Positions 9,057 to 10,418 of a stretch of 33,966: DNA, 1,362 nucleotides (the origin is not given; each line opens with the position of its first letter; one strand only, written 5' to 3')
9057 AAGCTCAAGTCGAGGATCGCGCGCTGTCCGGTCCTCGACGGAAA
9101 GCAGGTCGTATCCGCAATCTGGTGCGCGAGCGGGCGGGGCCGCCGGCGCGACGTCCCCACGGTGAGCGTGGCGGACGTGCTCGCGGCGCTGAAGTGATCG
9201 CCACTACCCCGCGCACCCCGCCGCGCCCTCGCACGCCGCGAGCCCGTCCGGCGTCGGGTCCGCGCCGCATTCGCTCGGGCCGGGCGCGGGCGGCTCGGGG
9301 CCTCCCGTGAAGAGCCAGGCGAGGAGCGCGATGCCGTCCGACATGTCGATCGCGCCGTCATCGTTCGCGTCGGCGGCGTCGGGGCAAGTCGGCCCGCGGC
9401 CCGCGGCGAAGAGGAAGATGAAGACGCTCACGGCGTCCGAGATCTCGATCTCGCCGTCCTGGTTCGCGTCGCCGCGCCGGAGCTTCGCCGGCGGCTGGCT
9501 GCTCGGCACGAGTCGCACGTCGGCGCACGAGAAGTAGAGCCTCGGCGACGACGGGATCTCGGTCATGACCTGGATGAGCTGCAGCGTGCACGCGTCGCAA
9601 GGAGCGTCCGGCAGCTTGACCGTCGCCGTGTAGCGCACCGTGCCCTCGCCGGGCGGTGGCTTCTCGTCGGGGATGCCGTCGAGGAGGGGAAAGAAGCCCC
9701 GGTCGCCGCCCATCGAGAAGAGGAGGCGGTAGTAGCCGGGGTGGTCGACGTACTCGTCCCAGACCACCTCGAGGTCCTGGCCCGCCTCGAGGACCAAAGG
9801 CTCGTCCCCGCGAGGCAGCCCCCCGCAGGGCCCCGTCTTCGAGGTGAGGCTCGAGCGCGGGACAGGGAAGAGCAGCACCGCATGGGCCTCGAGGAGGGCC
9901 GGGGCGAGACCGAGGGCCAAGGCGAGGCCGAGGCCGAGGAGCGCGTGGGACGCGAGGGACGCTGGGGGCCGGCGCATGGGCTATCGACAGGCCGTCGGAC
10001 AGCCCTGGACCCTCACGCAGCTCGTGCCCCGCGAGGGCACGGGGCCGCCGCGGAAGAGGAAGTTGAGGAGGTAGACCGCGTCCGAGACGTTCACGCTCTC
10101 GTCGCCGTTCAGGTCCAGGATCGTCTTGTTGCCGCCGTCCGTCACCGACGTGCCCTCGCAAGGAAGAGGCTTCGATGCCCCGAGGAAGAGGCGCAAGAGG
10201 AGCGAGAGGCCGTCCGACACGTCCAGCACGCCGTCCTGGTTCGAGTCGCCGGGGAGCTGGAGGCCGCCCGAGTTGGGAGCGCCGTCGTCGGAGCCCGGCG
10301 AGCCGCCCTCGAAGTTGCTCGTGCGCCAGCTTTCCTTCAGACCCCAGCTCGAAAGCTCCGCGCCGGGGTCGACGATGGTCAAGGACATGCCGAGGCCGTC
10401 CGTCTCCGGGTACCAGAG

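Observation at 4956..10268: Recurrent C-terminal module of two dockerin-like Ca-binding repeats plus a Pro-rich linker and a tri-Cys tail, on three different secreted proteins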

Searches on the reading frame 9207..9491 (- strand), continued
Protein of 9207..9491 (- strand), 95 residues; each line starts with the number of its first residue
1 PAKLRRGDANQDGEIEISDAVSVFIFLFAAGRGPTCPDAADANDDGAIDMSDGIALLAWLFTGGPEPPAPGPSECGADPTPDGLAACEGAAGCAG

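Call 49: search_protein_families(library=pfam, alignment_id=A5, max_evalue=0.0001)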
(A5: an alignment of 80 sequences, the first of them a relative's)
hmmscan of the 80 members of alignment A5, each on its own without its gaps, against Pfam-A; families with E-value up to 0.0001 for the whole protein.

A. member 1, L079:7237-9081:+ (615 aa): 1 family
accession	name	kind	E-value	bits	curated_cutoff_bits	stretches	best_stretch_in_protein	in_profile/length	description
PF01551.29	Peptidase_M23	-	3.4e-17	62.9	28.7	1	184-281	12-96/96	Peptidase family M23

B. families by the number of members that match (of 80 scanned): 41 families (the first 25 are shown)
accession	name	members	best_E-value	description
PF00404.24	Dockerin_1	18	1.2e-12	Dockerin type I domain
PF13517.12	FG-GAP_3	8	5.9e-51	FG-GAP-like repeat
PF01839.29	FG-GAP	7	1.5e-23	FG-GAP repeat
PF18911.6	PKD_4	4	1e-15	PKD domain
PF00801.26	PKD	4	7.9e-11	PKD domain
PF23759.1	GBD_T9SS_assoc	4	3.7e-09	Galactose binding domain-like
PF13385.13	Laminin_G_3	3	1.1e-56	Concanavalin A-like lectin/glucanases superfamily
PF06537.16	DHOR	3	5.5e-35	Di-haem oxidoreductase, putative peroxidase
PF00034.26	Cytochrom_C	3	5.6e-06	Cytochrome c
PF03067.21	LPMO_10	2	2.8e-30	Lytic polysaccharide mono-oxygenase, cellulose-degrading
PF01483.27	P_proprotein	2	2.8e-20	Proprotein convertase P-domain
PF13620.12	CarboxypepD_reg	2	4.5e-16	Carboxypeptidase regulatory-like domain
PF13229.12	Beta_helix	2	7.1e-15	Right handed beta helix region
PF09826.15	Beta_propel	1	1.3e-125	Beta propeller domain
PF07995.17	GSDH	1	3.2e-24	Glucose / Sorbosone dehydrogenase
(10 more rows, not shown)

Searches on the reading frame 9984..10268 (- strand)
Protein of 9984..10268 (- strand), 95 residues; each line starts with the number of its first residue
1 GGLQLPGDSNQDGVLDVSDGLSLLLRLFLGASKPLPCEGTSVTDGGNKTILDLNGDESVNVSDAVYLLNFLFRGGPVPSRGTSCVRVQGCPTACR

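Call 59: find_homologous_proteins(query=window:9984-10268:-, max_evalue=0.001)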
Query seq(95 aa) (95 aa): 2 proteins with E <= 0.001 among 5 candidates.
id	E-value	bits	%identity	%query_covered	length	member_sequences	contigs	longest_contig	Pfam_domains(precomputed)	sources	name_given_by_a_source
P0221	4.7e-27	112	62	99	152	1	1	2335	-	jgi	jgi:hypothetical protein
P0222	4.7e-5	41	43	79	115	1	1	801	-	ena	-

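Call 73: predict_structure(alignment_id=A7)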
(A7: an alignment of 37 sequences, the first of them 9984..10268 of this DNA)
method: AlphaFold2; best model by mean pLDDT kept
length: 95 residues; sequences in the alignment: 37
mean_pLDDT: 84.3   pTM: 0.75
mean pLDDT of the five models: 84.3, 75.0, 74.9, 73.9, 73.1
residues with pLDDT >= 90: 39; 70-90: 41; 50-70: 15; < 50: 0
segments of 3 or more residues with pLDDT < 50: none
pLDDT, mean of each block of 10 residues (from residue 1): 86 92 90 66 67 91 95 90 83 80
secondary structure, 60 per line:
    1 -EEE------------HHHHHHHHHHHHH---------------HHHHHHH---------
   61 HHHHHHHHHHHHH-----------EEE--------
elements in order: E2-4 H17-29 H45-51 H61-73 E85-87

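Call 78: fold_search(model_id=the predicted structure, library=pdb)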
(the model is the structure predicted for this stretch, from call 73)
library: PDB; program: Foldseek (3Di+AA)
matches with E <= 10: 78; with E <= 0.001: 0
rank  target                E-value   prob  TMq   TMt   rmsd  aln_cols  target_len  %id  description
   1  4dh2_D                1.9e-03  1.00  0.49  0.64   3.8        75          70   24  Crystal structure of Coh-OlpC(Cthe_0452)-Doc435(Cthe_0435) complex: A novel type I Cohesin-Dockerin complex from Clost (released 2012-11-28)
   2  4dh2_B                2.8e-03  1.00  0.52  0.67   3.3        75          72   24  Crystal structure of Coh-OlpC(Cthe_0452)-Doc435(Cthe_0435) complex: A novel type I Cohesin-Dockerin complex from Clost (released 2012-11-28)
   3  2vn6_B                8.0e-03  1.00  0.52  0.74   2.9        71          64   24  The Clostridium cellulolyticum dockerin displays a dual binding mode for its cohesin partner (released 2008-05-13)
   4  5m2s_B                1.0e-02  0.97  0.50  0.59   4.3        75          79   24  R. flavefaciens' third ScaB cohesin in complex with a group 1 dockerin (released 2017-07-05)
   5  4uyq_B                1.1e-02  0.99  0.58  0.73   2.7        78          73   14  High resolution structure of the third cohesin ScaC in complex with the ScaB dockerin with a mutation in the C-termina (released 2015-04-15)
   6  4uyp_B                1.2e-02  0.96  0.45  0.57   3.5        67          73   15  High resolution structure of the third cohesin ScaC in complex with the ScaB dockerin with a mutation in the N-termina (released 2015-04-15)
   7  4fl4_A                1.6e-02  0.99  0.53  0.71   3.0        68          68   26  Scaffoldin conformation and dynamics revealed by a ternary complex from the Clostridium thermocellum cellulosome (released 2012-06-27)
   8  5m2o_B                1.6e-02  0.98  0.58  0.72   2.8        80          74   21  R. flavefaciens' third ScaB cohesin in complex with a group 1 dockerin (released 2017-07-05)
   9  2vn5_D                1.9e-02  0.99  0.49  0.81   3.1        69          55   26  The Clostridium cellulolyticum dockerin displays a dual binding mode for its cohesin partner (released 2008-05-20)
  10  5nrm_B                2.1e-02  0.99  0.53  0.73   2.9        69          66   22  Crystal structure of the sixth cohesin from Acetivibrio cellulolyticus' scaffoldin B in complex with Cel5 dockerin S51 (released 2018-01-31)
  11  5nrk_D                2.1e-02  0.99  0.54  0.73   2.2        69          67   29  Crystal structure of the sixth cohesin from Acetivibrio cellulolyticus' scaffoldin B in complex with Cel5 dockerin S15 (released 2018-01-31)
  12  8ajy_B                2.1e-02  0.87  0.49  0.54   4.1        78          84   19  Ruminococcus flavefaciens Cohesin-Dockerin structure: dockerin from ScaH adaptor scaffoldin in complex with the cohesi (released 2022-11-02)
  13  4fl4_G                2.7e-02  0.99  0.54  0.73   2.5        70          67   27  Scaffoldin conformation and dynamics revealed by a ternary complex from the Clostridium thermocellum cellulosome (released 2012-06-27)
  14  5nrk_B                2.7e-02  0.99  0.59  0.78   2.2        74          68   28  Crystal structure of the sixth cohesin from Acetivibrio cellulolyticus' scaffoldin B in complex with Cel5 dockerin S15 (released 2018-01-31)
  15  6kgf_D                2.7e-02  0.94  0.46  0.68   4.7        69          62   28  Crystal structure of CaDoc0917(R16D)-CaCohA2 complex at pH 8.2 (released 2020-07-08)
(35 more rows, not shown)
